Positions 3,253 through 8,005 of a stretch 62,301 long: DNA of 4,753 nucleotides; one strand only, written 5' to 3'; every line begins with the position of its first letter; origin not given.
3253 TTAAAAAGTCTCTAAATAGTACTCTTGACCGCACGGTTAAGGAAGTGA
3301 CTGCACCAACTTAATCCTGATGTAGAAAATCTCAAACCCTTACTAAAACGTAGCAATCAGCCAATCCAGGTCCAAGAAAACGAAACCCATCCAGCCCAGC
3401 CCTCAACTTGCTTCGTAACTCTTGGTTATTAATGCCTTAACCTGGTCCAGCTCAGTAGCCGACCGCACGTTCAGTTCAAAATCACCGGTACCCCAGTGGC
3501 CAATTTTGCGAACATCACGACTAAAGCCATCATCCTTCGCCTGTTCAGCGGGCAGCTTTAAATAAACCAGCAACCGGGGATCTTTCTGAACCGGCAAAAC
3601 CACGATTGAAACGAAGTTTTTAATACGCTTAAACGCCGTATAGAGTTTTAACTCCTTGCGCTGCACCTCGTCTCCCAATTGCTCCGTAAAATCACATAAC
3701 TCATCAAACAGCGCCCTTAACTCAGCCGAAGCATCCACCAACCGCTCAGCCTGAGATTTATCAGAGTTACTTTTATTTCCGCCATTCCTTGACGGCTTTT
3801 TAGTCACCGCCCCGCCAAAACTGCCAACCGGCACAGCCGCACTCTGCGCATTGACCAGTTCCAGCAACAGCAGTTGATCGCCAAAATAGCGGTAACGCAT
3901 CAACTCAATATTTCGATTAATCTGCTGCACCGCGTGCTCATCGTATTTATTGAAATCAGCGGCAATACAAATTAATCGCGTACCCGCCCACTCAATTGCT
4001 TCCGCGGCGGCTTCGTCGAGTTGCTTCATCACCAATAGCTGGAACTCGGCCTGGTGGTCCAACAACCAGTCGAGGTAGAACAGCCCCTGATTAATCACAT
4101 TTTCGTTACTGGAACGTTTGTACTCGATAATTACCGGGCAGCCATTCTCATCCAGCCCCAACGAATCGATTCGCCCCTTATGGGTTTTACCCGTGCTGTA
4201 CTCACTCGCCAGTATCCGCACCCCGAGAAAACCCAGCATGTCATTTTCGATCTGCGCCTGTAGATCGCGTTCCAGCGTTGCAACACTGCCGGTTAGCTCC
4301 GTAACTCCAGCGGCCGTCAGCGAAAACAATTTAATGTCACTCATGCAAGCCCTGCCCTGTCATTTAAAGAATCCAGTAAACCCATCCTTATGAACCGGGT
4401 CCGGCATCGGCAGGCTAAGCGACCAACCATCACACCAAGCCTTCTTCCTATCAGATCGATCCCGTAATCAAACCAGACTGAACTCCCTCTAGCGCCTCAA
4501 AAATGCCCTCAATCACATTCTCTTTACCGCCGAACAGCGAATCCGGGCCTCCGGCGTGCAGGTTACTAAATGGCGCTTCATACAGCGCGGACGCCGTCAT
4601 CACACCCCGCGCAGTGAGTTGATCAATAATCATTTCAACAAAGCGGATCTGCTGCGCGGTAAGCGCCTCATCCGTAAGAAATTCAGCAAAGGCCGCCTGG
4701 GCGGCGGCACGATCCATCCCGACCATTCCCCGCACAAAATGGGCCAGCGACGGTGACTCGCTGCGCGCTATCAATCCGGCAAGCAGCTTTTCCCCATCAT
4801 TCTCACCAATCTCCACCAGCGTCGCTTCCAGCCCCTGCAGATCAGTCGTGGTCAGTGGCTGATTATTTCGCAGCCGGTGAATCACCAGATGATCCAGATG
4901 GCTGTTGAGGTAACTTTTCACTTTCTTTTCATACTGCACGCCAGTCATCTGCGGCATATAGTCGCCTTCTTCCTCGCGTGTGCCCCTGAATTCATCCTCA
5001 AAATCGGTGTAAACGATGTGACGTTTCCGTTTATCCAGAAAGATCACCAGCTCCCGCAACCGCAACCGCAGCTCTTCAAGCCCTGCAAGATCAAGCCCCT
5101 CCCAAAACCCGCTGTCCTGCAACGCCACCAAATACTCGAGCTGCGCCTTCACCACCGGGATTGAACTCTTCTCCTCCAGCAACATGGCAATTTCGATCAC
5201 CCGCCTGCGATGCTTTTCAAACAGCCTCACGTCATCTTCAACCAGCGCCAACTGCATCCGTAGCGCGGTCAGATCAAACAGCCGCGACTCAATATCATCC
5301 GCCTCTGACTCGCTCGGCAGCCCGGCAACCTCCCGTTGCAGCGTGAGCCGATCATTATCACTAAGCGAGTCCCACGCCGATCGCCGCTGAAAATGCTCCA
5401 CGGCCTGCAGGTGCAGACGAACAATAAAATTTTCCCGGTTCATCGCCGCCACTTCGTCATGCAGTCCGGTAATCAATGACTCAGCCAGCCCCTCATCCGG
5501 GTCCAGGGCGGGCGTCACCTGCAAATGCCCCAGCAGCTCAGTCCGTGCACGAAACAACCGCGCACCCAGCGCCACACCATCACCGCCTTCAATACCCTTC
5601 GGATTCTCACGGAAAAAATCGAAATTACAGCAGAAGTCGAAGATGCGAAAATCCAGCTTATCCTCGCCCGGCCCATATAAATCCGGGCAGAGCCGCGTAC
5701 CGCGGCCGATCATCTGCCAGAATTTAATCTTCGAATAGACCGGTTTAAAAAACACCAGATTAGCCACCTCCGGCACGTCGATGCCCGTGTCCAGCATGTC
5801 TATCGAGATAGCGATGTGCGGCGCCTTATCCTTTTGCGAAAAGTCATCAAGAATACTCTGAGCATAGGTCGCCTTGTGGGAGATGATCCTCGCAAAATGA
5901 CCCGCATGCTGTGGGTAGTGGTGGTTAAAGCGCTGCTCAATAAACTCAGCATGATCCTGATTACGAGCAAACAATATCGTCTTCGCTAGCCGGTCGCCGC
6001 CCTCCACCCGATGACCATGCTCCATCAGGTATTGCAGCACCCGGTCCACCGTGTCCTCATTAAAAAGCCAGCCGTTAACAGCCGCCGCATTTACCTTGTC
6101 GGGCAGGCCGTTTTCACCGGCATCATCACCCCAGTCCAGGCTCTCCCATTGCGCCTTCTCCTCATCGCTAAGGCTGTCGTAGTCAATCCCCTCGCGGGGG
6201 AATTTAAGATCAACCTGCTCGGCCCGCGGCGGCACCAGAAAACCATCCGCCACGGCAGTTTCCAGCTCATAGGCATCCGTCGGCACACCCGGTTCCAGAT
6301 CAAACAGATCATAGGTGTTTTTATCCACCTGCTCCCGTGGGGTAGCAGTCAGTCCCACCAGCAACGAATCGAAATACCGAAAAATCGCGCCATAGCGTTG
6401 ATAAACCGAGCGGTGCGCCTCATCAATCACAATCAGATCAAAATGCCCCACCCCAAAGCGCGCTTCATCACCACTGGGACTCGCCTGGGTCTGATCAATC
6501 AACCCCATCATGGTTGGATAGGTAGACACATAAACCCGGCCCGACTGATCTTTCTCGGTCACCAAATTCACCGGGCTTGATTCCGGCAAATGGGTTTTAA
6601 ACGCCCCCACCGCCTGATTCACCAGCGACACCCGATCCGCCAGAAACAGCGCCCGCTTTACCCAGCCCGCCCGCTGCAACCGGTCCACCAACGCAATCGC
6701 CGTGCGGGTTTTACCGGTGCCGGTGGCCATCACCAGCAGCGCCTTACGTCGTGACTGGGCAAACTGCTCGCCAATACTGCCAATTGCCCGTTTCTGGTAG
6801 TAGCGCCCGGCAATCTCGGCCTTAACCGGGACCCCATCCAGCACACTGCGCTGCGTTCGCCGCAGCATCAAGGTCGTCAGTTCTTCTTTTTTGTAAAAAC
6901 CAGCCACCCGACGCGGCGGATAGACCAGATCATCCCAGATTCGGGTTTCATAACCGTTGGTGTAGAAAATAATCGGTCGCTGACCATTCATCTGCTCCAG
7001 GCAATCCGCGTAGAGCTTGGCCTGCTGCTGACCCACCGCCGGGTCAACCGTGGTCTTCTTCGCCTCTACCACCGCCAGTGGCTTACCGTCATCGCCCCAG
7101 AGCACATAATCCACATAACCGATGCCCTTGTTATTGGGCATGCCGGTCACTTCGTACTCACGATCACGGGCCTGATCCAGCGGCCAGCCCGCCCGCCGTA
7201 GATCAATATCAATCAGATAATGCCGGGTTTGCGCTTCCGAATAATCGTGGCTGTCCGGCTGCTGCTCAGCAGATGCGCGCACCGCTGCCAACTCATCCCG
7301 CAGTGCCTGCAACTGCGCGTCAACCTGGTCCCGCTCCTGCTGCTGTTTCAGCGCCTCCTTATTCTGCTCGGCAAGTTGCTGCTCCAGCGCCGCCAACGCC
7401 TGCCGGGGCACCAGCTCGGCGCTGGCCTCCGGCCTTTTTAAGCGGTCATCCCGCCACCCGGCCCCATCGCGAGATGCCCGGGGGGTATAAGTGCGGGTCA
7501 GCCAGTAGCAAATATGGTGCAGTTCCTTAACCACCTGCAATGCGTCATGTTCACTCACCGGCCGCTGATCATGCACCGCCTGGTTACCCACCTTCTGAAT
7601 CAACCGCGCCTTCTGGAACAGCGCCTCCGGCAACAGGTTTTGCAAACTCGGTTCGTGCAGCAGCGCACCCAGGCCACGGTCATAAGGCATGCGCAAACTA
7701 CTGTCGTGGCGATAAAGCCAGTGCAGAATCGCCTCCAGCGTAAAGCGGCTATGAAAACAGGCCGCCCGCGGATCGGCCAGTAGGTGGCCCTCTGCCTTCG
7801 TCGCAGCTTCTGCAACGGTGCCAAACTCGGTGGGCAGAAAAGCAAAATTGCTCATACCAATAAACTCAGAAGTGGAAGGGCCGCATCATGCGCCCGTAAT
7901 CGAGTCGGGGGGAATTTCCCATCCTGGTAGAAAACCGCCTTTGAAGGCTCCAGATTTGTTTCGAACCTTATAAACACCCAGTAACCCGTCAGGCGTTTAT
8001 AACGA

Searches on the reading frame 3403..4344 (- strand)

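Call 71: search_protein_families(library=pfam, proteins=[window:3403-4344:-], max_evalue=0.000001)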
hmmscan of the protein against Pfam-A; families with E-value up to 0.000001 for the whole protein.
window:3403-4344:- (313 aa): 1 family
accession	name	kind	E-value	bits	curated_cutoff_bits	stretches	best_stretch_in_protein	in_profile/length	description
PF18899.5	DUF5655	-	3e-12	47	24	1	204-312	7-108/109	Domain of unknown function (DUF5655)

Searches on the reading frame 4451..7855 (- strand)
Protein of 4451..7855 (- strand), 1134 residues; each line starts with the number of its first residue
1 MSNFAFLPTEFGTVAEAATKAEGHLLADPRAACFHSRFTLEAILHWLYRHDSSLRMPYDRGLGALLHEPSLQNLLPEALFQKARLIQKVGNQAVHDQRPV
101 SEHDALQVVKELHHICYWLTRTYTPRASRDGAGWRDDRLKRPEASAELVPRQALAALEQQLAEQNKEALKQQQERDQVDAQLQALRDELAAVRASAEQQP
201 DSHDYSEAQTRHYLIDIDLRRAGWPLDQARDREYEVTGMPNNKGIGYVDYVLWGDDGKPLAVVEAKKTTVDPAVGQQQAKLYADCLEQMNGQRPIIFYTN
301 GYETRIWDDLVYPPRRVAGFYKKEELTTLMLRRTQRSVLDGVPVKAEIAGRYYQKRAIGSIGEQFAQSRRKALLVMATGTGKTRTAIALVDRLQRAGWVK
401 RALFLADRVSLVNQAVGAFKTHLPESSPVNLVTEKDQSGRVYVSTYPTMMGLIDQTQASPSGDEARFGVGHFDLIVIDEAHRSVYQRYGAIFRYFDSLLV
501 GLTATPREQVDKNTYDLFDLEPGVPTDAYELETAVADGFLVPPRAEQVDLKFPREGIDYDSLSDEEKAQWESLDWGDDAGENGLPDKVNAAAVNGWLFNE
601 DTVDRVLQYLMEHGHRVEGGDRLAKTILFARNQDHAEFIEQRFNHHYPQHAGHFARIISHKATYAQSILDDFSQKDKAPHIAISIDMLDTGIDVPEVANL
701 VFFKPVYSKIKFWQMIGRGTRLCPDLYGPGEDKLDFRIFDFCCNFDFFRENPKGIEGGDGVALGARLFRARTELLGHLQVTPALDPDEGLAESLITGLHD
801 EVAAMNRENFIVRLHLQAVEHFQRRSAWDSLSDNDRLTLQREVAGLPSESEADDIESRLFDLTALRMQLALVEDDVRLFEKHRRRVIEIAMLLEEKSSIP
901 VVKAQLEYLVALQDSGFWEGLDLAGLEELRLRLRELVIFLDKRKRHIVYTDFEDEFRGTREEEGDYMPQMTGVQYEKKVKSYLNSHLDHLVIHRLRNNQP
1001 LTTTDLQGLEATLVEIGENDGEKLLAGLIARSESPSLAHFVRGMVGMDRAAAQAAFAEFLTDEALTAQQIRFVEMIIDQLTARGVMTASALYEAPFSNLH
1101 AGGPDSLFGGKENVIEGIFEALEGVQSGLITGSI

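Call 71: search_protein_families(library=pfam, proteins=[window:4451-7855:-], max_evalue=0.000001)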
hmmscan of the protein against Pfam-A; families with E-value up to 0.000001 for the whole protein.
window:4451-7855:- (1134 aa): 7 families
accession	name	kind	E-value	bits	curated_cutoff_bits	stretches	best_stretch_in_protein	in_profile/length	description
PF04851.21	ResIII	-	3.6e-36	125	22.5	1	348-507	2-163/164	Type III restriction enzyme, res subunit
PF08463.15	EcoEI_R_C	-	4.7e-21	76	24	1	974-1123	2-159/163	EcoEI R protein C-terminal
PF18766.7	SWI2_SNF2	-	1.6e-16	61.1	26.7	1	353-546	1-191/221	SWI2/SNF2 ATPase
PF13643.11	DUF4145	-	6.9e-12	45.7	23.1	1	21-112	3-87/88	Domain of unknown function (DUF4145)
PF00270.35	DEAD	-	1.8e-10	41.3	26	1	353-511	3-165/167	DEAD/DEAH box helicase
PF04313.20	HSDR_N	-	1.8e-08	34.9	25.1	0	234-310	118-193/198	Type I restriction enzyme R protein N terminus (HSDR_N)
PF00271.37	Helicase_C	-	1.4e-07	32.2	23.5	1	624-721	16-108/110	Helicase conserved C-terminal domain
